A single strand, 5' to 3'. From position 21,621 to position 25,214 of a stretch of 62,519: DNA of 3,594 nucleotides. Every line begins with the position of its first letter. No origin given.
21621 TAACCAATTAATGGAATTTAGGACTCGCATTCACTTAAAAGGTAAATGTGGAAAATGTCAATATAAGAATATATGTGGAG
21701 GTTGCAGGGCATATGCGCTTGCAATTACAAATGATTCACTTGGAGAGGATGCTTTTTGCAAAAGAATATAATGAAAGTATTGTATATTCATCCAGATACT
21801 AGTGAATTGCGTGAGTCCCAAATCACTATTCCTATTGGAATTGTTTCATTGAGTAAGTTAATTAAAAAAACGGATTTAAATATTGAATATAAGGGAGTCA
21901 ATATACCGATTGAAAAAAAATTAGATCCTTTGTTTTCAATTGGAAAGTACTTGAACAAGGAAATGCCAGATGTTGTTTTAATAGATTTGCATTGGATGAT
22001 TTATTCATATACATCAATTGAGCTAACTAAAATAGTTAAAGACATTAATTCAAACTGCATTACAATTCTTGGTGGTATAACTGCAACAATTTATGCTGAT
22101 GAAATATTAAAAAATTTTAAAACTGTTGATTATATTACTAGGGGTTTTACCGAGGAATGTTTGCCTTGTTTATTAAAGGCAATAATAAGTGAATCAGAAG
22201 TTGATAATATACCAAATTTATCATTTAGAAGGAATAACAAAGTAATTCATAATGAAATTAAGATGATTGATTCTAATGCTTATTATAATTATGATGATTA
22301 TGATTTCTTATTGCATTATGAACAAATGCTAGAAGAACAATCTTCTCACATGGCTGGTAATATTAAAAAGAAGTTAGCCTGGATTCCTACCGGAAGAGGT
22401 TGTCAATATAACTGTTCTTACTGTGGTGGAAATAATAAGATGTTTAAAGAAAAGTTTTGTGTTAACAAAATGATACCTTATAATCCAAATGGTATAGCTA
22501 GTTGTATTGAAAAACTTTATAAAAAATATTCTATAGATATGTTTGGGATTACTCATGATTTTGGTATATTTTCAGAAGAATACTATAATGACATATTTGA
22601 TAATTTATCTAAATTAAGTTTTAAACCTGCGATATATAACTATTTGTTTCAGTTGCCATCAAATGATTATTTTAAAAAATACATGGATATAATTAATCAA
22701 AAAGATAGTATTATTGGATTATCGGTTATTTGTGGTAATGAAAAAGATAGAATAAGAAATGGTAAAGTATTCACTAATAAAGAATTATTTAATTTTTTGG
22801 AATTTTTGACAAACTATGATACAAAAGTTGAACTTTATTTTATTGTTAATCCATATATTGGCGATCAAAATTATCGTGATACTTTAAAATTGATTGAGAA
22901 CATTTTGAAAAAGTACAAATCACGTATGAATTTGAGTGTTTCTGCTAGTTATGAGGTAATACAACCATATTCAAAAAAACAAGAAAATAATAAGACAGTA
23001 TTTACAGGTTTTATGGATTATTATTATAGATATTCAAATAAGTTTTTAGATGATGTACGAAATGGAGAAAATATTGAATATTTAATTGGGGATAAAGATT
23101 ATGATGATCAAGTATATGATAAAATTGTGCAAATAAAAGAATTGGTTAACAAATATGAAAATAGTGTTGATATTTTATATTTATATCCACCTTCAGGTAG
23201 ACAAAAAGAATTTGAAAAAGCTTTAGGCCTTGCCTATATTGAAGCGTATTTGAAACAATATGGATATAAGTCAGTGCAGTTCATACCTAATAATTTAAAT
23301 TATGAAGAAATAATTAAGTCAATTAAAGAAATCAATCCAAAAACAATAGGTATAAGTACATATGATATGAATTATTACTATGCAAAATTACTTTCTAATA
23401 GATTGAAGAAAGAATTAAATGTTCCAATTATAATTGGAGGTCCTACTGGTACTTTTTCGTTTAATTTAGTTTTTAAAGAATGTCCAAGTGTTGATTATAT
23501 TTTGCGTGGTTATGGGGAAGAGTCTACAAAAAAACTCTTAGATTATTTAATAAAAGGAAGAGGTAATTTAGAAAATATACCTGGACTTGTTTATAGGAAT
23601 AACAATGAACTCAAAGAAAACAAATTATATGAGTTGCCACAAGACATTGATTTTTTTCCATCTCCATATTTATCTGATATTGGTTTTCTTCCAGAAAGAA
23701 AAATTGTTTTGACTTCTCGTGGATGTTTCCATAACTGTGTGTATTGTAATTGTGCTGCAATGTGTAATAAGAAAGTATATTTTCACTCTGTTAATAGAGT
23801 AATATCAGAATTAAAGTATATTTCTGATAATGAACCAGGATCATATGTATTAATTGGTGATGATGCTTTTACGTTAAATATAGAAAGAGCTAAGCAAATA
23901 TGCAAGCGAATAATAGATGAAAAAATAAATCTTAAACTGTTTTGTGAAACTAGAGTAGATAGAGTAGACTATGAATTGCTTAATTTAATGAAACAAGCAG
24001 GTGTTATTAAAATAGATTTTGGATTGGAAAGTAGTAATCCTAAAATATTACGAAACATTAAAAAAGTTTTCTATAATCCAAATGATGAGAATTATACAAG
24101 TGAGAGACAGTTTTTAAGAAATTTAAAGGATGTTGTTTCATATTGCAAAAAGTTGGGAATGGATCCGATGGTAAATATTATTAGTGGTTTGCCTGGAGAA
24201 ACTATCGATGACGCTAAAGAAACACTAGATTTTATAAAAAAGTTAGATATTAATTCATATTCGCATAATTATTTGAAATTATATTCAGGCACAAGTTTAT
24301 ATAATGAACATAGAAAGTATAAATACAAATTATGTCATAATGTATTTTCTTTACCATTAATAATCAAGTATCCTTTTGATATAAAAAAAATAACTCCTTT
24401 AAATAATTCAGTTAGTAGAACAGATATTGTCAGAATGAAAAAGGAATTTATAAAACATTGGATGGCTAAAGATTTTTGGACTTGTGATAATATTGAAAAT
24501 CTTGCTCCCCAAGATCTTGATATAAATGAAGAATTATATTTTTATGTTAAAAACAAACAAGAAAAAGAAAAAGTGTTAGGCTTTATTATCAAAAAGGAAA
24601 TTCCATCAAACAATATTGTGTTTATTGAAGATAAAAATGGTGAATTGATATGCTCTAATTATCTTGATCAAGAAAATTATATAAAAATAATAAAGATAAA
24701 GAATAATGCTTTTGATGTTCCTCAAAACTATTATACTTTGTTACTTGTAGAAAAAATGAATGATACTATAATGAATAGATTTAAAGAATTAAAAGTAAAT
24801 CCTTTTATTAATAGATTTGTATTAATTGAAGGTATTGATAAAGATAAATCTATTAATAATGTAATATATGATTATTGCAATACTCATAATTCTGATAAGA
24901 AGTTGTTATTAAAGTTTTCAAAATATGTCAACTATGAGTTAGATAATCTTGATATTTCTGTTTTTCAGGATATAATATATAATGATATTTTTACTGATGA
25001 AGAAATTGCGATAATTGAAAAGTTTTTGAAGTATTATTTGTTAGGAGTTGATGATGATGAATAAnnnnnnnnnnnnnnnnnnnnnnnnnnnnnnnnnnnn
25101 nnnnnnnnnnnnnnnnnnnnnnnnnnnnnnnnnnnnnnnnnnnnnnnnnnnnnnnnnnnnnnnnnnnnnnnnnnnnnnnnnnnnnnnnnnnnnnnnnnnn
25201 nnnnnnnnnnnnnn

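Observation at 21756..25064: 1102-aa fusion of two B12-type radical SAM modules with an unassigned C-terminal region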

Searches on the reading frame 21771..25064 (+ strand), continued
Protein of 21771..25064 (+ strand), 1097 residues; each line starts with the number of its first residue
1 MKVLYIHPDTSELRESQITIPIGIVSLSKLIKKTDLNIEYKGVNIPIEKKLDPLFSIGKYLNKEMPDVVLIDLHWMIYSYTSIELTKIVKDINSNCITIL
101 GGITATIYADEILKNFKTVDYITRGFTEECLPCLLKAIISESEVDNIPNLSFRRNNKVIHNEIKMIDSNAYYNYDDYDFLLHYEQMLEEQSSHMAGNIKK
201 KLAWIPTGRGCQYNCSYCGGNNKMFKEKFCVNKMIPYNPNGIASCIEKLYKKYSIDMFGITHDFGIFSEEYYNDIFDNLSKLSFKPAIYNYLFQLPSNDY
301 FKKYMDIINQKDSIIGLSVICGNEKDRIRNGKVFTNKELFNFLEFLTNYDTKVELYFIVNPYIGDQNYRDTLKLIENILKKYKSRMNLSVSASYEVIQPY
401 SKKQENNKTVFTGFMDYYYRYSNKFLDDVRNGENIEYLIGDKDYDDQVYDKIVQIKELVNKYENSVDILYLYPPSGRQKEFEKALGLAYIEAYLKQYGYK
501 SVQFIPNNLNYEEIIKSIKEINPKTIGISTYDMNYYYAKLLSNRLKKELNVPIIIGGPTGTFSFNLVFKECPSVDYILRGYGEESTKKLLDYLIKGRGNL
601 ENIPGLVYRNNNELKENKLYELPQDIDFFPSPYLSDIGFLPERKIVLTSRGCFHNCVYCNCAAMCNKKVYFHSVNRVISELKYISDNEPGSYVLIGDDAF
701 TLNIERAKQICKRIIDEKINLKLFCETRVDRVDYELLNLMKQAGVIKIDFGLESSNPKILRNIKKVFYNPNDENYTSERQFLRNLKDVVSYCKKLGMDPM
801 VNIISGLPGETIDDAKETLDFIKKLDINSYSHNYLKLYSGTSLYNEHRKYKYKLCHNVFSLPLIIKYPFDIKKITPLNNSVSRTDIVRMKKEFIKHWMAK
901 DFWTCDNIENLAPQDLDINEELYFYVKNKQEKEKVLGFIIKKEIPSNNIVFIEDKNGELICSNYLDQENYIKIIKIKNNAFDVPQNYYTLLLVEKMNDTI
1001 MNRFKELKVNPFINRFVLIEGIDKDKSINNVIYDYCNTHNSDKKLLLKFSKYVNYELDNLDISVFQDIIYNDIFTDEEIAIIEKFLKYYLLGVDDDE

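Call 65: fold_search(model_id=the predicted structure, library=pdb)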
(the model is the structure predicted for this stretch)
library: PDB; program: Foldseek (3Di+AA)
matches with E <= 10: 1779; with E <= 0.001: 36
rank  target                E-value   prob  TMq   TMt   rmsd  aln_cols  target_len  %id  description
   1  9ccb                  3.6e-14  1.00  0.19  0.42   8.5       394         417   17  X-ray crystal structure of methyl-coenzyme M reductase glutamine methylase (MgmA) from Methanothermobacter marburgensis  (released 2025-01-01)
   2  7kdy_A                5.9e-14  1.00  0.26  0.41   6.7       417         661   16  Crystal structure of Streptomyces tokunonesis TokK with hydroxycobalamin, 5'-deoxyadenosine, methionine, and (2R)-pant (released 2022-01-12)
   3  7kdy_B                5.9e-14  1.00  0.25  0.39   6.8       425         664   15  Crystal structure of Streptomyces tokunonesis TokK with hydroxycobalamin, 5'-deoxyadenosine, methionine, and (2R)-pant (released 2022-01-12)
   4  6wtf_A                6.2e-14  1.00  0.22  0.40   8.7       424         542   17  Structure of radical S-adenosylmethionine methyltransferase, TsrM, from Kitasatospora setae with tryptophan substrate  (released 2020-12-23)
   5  7kdx_B                9.1e-14  1.00  0.26  0.40   6.8       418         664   15  Crystal structure of Streptomyces tokunonesis TokK with hydroxycobalamin, 5'-deoxyadenosine, and methionine (released 2022-01-12)
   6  9n1d                  9.1e-14  1.00  0.21  0.33  11.8       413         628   20  Crystal structure of CysS from Corallococcus sp. CA054B with 5'-deoxyadenosine and methionine bound (released 2026-01-28)
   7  7kdx_A                9.6e-14  1.00  0.25  0.39   6.8       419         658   16  Crystal structure of Streptomyces tokunonesis TokK with hydroxycobalamin, 5'-deoxyadenosine, and methionine (released 2022-01-12)
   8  9n1c                  1.2e-13  1.00  0.22  0.34  11.7       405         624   20  Crystal structure of CysS from Corallococcus sp. CA054B with 5'-deoxyadenosine, methionine, and pantetheinylated 3-ethox (released 2026-01-28)
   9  6wtf_B                1.7e-13  1.00  0.22  0.40   8.9       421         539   18  Structure of radical S-adenosylmethionine methyltransferase, TsrM, from Kitasatospora setae with tryptophan substrate  (released 2020-12-23)
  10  9n1b                  1.7e-13  1.00  0.21  0.33  11.8       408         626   21  Crystal structure of CysS from Corallococcus sp. CA054B with 5'-deoxyadenosine, methionine, and pantetheinylated 3-metho (released 2026-01-28)
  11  6wte_A                1.8e-13  1.00  0.23  0.40   8.9       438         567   16  Structure of radical S-adenosylmethionine methyltransferase, TsrM, from Kitasatospora setae with cobalamin and [4Fe-4S (released 2020-12-23)
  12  5ul4                  2.7e-13  1.00  0.27  0.39  10.9       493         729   14  Structure of Cobalamin-dependent S-adenosylmethionine radical enzyme OxsB with aqua-cobalamin and S-adenosylmethionine b (released 2017-04-19)
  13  6wte_B                4.3e-13  1.00  0.23  0.42   8.5       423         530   17  Structure of radical S-adenosylmethionine methyltransferase, TsrM, from Kitasatospora setae with cobalamin and [4Fe-4S (released 2020-12-23)
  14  5ul3                  1.1e-12  1.00  0.27  0.39  10.8       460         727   14  Structure of Cobalamin-dependent S-adenosylmethionine radical enzyme OxsB with aqua-cobalamin bound (released 2017-04-19)
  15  5ul2                  1.8e-11  1.00  0.25  0.36  10.7       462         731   14  Structure of Apo, SeMet-labeled Cobalamin-dependent S-adenosylmethionine radical enzyme OxsB (released 2017-04-19)
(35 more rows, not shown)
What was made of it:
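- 23166..24320 (+): Module 2 of the fusion (residues 466-850): B12-binding domain at about 466-610, and a canonical radical SAM core at about 640-850 with CX3CX2C at 23724-23747, extended to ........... Foldseek on the full-length model gives MgmA, TokK, TsrM, CysS and OxsB at E about 1e-13 (call 65).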

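Call 76: search_protein_families(library=ncbifam, proteins=[P0006, P0008, P0010, L005:4494-5888:+], max_evalue=1e-10)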
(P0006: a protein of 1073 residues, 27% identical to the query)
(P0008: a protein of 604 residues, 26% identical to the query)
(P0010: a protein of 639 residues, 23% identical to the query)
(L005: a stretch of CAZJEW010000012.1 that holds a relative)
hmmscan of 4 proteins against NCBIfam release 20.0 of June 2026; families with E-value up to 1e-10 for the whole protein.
P0006 (1073 aa): 18 families
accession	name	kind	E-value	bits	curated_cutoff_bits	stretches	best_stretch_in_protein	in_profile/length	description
TIGR04190.1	B12_SAM_Ta0216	equivalog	1.1e-87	294.9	500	2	18-427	31-445/554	TIGR04190 family B12-binding domain/radical SAM domain protein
TIGR02026.1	BchE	equivalog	9.8e-72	242.4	481.35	2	568-945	7-383/497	magnesium-protoporphyrin IX monomethyl ester anaerobic oxidative cyclase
TIGR04367.1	HpnR_B12_rSAM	equivalog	1.1e-49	169.3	650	2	581-908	20-332/490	hopanoid C-3 methylase HpnR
NF050148.1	rSAM_ApyD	equivalog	8.6e-49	166.5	750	2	607-930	58-367/645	RiPP biosynthesis radical SAM protein ApyD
TIGR03975.1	rSAM_ocin_1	subfamily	1.3e-43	149.5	281.85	1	613-901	118-402/606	RiPP maturation radical SAM C-methyltransferase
TIGR04072.2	rSAM_ladder_B12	equivalog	2.4e-40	138.5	360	1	580-965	15-380/443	lipid biosynthesis B12-binding/radical SAM protein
TIGR03471.1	HpnJ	equivalog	5.8e-40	137.6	577.6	1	623-927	70-363/472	hopanoid biosynthesis associated radical SAM protein HpnJ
NF040542.1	rSAM_RCCLKC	equivalog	1.9e-37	129.4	450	1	590-962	20-382/423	arsinothricin biosynthesis radical SAM protein ArsL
TIGR04385.1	B12_rSAM_cofa1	equivalog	3.9e-35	121.9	450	1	583-930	20-365/438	B12 lower ligand biosynthesis radical SAM protein BzaD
TIGR04479.1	bcpD_PhpK_rSAM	subfamily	6e-35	120.6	600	1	582-927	71-407/504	PhpK family radical SAM P-methyltransferase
TIGR04014.1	B12_SAM_MJ_0865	equivalog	1.6e-34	119.5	360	1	578-922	6-329/434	methyl-coenzyme M reductase glutamine C-methyltransferase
TIGR04013.1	B12_SAM_MJ_1487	hypoth_equivalog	2.4e-32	112.2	251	1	609-928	28-332/382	TIGR04013 family B12-binding domain/radical SAM domain-containing protein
NF040546.1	rSAM_CUAEP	equivalog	2.6e-31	108.8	500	1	582-975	12-386/468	CUAEP/CCAEP-tail radical SAM (seleno)protein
NF033712.0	B12_rSAM_KedN5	subfamily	1.7e-28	99.2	700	1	623-766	62-211/624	KedN5 family methylcobalamin-dependent radical SAM C-methyltransferase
TIGR04295.1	B12_rSAM_oligo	hypoth_equivalog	2.3e-28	99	400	1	584-887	26-319/422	TIGR04295 family B12-binding domain-containing radical SAM protein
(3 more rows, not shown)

P0008 (604 aa): 5 families
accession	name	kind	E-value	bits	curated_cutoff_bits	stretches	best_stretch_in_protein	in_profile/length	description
TIGR04190.1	B12_SAM_Ta0216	equivalog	2.6e-199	663.4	500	1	4-542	1-535/554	TIGR04190 family B12-binding domain/radical SAM domain protein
TIGR04367.1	HpnR_B12_rSAM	equivalog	4.3e-12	45.3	650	1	37-286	19-239/490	hopanoid C-3 methylase HpnR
TIGR04385.1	B12_rSAM_cofa1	equivalog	4.8e-12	45.8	450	1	38-273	18-238/438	B12 lower ligand biosynthesis radical SAM protein BzaD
NF038361.1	rSAM_Sden_1168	equivalog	6.4e-12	44.8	575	1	100-398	158-449/560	Sden_1168 family B12-binding radical SAM P-methyltransferase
NF050148.1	rSAM_ApyD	equivalog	4.5e-11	41.8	750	0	100-202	91-193/645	RiPP biosynthesis radical SAM protein ApyD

P0010 (639 aa): 15 families
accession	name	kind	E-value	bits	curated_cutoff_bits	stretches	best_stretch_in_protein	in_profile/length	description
TIGR04479.1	bcpD_PhpK_rSAM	subfamily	4.9e-39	134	600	1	16-389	68-428/504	PhpK family radical SAM P-methyltransferase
TIGR04072.2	rSAM_ladder_B12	equivalog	6.1e-39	133.9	360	2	205-422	182-402/443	lipid biosynthesis B12-binding/radical SAM protein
TIGR02026.1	BchE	equivalog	5.5e-35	121.2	481.35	1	15-402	17-397/497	magnesium-protoporphyrin IX monomethyl ester anaerobic oxidative cyclase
NF050148.1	rSAM_ApyD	equivalog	6e-32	110.8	750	1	64-366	76-362/645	RiPP biosynthesis radical SAM protein ApyD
TIGR03471.1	HpnJ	equivalog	9.4e-29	100.6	577.6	1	72-405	78-400/472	hopanoid biosynthesis associated radical SAM protein HpnJ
TIGR04014.1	B12_SAM_MJ_0865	equivalog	4.6e-25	88.3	360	1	71-394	50-360/434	methyl-coenzyme M reductase glutamine C-methyltransferase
TIGR04385.1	B12_rSAM_cofa1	equivalog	3.1e-23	82.7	450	1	203-369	195-363/438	B12 lower ligand biosynthesis radical SAM protein BzaD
NF033070.1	rSAM_AprD4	equivalog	6.2e-23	81.4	500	1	201-400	194-398/456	AprD4 family radical SAM diol-dehydratase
TIGR03975.1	rSAM_ocin_1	subfamily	1e-22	80.4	281.85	1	81-363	147-423/606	RiPP maturation radical SAM C-methyltransferase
TIGR04013.1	B12_SAM_MJ_1487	hypoth_equivalog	9.7e-22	77.3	251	1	53-246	34-192/382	TIGR04013 family B12-binding domain/radical SAM domain-containing protein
NF038361.1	rSAM_Sden_1168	equivalog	2.6e-19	69.2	575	1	114-398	199-479/560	Sden_1168 family B12-binding radical SAM P-methyltransferase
TIGR04295.1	B12_rSAM_oligo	hypoth_equivalog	1.7e-18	66.5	400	1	84-408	93-397/422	TIGR04295 family B12-binding domain-containing radical SAM protein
NF045585.1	rSAM_slr0320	equivalog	2.4e-18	65.9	775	1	37-370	84-409/511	photosystem II high light acclimation radical SAM protein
TIGR04367.1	HpnR_B12_rSAM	equivalog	3.9e-16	58.7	650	1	1-391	1-372/490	hopanoid C-3 methylase HpnR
NF033712.0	B12_rSAM_KedN5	subfamily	1.5e-13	49.9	700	1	19-224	16-216/624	KedN5 family methylcobalamin-dependent radical SAM C-methyltransferase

L005:4494-5888:+ (465 aa): 4 families
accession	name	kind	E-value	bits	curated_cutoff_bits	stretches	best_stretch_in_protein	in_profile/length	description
TIGR04190.1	B12_SAM_Ta0216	equivalog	4.9e-40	137.6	500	1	21-384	36-400/554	TIGR04190 family B12-binding domain/radical SAM domain protein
TIGR02026.1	BchE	equivalog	5.6e-18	65.1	481.35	1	22-263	22-248/497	magnesium-protoporphyrin IX monomethyl ester anaerobic oxidative cyclase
TIGR04385.1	B12_rSAM_cofa1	equivalog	9.8e-16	58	450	1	4-279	2-266/438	B12 lower ligand biosynthesis radical SAM protein BzaD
TIGR03975.1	rSAM_ocin_1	subfamily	1.5e-13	50.1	281.85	1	61-284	125-338/606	RiPP maturation radical SAM C-methyltransferase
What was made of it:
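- On TIGR04190 (Ta0216 family): The true member P0008 scores 663 (call 76).
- Closest known: TIGR04190. Different: The score is far below the 500-bit cut-off, whereas the true member P0008 scores 663 (call 76).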

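Call 77: find_encoding_contigs(protein=P0006, flank=7000, max_places=2)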
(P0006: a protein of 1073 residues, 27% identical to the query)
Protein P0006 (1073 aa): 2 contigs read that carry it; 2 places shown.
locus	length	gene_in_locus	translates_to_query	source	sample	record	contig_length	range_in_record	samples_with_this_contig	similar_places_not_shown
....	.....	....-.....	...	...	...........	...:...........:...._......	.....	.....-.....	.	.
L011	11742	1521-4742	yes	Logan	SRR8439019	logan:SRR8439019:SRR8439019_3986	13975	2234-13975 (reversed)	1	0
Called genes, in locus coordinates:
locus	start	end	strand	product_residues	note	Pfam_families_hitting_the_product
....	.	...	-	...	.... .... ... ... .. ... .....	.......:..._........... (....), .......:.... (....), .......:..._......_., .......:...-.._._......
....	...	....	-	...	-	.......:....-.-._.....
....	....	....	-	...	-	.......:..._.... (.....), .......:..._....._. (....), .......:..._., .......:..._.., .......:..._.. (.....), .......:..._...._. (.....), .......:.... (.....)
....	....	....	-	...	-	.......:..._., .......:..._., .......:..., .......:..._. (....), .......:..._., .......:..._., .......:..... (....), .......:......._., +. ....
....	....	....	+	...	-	-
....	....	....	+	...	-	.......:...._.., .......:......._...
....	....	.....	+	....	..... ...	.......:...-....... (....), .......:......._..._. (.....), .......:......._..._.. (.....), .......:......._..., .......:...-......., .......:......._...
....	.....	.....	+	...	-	-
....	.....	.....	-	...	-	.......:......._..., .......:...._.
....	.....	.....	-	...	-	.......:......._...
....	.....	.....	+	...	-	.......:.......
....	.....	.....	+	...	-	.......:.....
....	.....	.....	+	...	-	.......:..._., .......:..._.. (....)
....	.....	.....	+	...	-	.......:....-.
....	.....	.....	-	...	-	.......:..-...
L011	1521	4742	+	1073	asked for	PF02310:B12-binding (weak), PF08497:Radical_SAM_N (faint), PF19864:Radical_SAM_N2 (faint), PF04055:Radical_SAM, PF02310:B12-binding, PF04055:Radical_SAM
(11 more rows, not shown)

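Call 99: find_related_loci(query=A1, collection=metagenome_contigs, flank=4000)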
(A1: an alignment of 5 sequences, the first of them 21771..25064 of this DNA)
Query A1 (1097 aa) in metagenome_contigs; peptide patterns used: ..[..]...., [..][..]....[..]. (x = any residue, [..] = any of these).
389 stretches matched a pattern, but none encodes a relative of the query by tblastn (E <= 1e-3).
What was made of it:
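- Tried and rejected: It found no relatives (call 99).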

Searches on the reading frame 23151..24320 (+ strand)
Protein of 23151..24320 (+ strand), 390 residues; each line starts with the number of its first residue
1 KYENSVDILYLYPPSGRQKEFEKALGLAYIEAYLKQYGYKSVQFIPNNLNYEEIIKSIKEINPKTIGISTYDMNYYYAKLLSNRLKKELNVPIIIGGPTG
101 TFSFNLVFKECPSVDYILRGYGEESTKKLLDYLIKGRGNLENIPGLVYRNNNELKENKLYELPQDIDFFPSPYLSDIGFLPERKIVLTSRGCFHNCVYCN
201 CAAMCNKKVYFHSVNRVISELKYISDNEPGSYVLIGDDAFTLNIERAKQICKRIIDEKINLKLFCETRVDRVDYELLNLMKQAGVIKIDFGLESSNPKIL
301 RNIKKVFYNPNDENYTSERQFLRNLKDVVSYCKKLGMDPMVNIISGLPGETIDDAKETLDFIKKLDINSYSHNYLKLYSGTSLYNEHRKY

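Call 5: search_protein_families(library=pfam, proteins=[window:23151-24320:+], max_evalue=10)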
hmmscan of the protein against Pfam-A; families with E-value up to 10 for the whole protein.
window:23151-24320:+ (390 aa): 7 families
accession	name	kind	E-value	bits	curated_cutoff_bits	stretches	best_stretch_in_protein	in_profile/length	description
PF04055.27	Radical_SAM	-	5.5e-24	85.6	29.5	1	187-362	2-166/166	Radical SAM superfamily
PF02310.24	B12-binding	-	3.8e-15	56.2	32.1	1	24-127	14-118/121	B12 binding domain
PF13353.11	Fer4_12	-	0.013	16.2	22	1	185-267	8-90/137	4Fe-4S single cluster domain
PF00150.24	Cellulase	-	0.02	14.8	23.5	1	308-364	47-107/272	Cellulase (glycosyl hydrolase family 5)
PF01261.30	AP_endonuc_2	-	0.04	14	31.1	1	308-358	53-100/249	Xylose isomerase-like TIM barrel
PF25100.1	DUF7809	-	0.069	13.9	27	1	20-66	59-104/160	Domain of unknown function (DUF7809)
PF05369.18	MtmB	-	0.22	10.7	25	1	50-103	81-129/450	Monomethylamine methyltransferase MtmB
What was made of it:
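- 23166..24320 (+): PF02310 56.2 bits and PF04055 85.6 bits (call 5).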
